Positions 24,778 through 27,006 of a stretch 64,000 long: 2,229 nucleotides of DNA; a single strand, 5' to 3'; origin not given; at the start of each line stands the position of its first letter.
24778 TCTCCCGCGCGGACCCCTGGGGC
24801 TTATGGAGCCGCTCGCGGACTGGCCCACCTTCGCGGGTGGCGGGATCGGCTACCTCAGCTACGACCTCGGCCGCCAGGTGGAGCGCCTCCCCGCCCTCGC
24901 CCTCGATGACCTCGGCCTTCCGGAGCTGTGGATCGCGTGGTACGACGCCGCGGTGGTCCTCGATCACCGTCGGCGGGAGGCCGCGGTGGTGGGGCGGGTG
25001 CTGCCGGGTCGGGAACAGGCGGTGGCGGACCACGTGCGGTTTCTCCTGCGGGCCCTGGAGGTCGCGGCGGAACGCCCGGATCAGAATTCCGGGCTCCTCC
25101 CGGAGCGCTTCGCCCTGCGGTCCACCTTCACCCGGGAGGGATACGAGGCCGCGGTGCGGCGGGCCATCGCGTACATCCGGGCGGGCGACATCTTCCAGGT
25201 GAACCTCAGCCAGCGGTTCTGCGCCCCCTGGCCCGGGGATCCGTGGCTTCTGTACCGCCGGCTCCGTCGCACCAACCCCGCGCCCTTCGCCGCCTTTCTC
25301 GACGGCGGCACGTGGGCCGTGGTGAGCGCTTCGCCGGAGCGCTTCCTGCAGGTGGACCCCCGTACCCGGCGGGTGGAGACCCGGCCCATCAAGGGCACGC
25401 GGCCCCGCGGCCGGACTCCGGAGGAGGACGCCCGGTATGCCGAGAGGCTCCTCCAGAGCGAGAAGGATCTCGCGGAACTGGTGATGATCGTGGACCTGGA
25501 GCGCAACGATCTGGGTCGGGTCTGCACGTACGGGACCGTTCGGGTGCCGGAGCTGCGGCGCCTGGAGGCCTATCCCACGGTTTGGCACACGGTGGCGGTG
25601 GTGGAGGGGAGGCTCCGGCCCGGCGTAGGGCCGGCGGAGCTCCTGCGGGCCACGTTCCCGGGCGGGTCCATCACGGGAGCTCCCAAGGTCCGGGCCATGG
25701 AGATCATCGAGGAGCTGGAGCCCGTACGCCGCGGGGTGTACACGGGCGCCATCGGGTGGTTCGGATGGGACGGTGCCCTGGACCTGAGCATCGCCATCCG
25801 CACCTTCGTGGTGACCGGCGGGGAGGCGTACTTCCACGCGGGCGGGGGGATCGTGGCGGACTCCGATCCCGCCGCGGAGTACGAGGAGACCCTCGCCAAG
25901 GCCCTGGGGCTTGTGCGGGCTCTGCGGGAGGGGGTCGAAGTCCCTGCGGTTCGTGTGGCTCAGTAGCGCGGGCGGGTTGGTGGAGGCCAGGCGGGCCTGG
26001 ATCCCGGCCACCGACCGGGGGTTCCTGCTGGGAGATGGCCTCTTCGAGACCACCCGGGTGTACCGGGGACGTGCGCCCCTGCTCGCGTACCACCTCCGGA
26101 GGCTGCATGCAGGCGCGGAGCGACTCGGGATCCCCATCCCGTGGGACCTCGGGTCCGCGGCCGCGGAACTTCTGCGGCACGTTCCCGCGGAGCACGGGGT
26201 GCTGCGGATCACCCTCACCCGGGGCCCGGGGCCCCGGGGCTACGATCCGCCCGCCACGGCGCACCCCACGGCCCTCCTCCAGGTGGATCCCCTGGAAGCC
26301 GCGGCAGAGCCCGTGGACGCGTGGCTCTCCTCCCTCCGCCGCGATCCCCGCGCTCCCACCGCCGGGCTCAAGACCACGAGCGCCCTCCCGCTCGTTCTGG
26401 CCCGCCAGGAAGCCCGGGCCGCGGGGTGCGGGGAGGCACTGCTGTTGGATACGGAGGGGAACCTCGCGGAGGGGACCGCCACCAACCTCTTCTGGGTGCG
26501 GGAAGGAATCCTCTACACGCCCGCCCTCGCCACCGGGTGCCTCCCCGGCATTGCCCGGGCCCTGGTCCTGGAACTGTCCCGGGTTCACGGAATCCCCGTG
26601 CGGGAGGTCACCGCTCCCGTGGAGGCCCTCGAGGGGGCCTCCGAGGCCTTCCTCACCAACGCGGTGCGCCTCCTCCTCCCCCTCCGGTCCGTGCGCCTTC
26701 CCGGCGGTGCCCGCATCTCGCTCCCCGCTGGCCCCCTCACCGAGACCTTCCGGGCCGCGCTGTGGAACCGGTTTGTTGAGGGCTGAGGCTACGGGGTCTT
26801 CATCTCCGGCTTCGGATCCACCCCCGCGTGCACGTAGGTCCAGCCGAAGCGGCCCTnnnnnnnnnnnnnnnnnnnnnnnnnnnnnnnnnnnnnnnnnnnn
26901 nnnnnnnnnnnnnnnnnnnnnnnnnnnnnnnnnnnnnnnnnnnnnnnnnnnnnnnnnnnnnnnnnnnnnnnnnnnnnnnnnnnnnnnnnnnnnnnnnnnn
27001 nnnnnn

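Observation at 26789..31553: Split, order-permuted NAD-linked selenocysteine formate dehydrogenase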

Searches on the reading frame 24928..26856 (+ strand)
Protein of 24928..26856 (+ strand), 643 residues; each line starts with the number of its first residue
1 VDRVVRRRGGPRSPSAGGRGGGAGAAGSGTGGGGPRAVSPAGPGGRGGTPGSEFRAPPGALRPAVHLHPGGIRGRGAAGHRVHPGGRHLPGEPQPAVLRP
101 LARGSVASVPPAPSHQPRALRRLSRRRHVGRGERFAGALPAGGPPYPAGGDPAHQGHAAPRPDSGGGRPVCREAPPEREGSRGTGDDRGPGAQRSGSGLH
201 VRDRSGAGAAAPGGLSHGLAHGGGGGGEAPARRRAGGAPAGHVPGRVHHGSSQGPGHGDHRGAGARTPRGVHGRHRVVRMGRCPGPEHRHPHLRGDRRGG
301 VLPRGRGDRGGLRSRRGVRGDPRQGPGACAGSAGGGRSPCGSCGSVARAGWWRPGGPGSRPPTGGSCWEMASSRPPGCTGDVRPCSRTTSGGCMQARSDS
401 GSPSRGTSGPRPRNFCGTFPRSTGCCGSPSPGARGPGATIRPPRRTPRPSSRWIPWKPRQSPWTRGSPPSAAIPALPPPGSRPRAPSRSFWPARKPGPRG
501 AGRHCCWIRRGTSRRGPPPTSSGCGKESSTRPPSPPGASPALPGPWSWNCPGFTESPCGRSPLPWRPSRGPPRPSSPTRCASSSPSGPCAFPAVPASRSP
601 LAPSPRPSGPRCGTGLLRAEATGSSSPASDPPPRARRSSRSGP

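Call 7: search_protein_families(library=pfam, proteins=[window:24928-26856:+], max_evalue=0.001)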
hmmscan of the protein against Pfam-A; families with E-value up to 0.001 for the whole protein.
window:24928-26856:+ (643 aa): 0 families
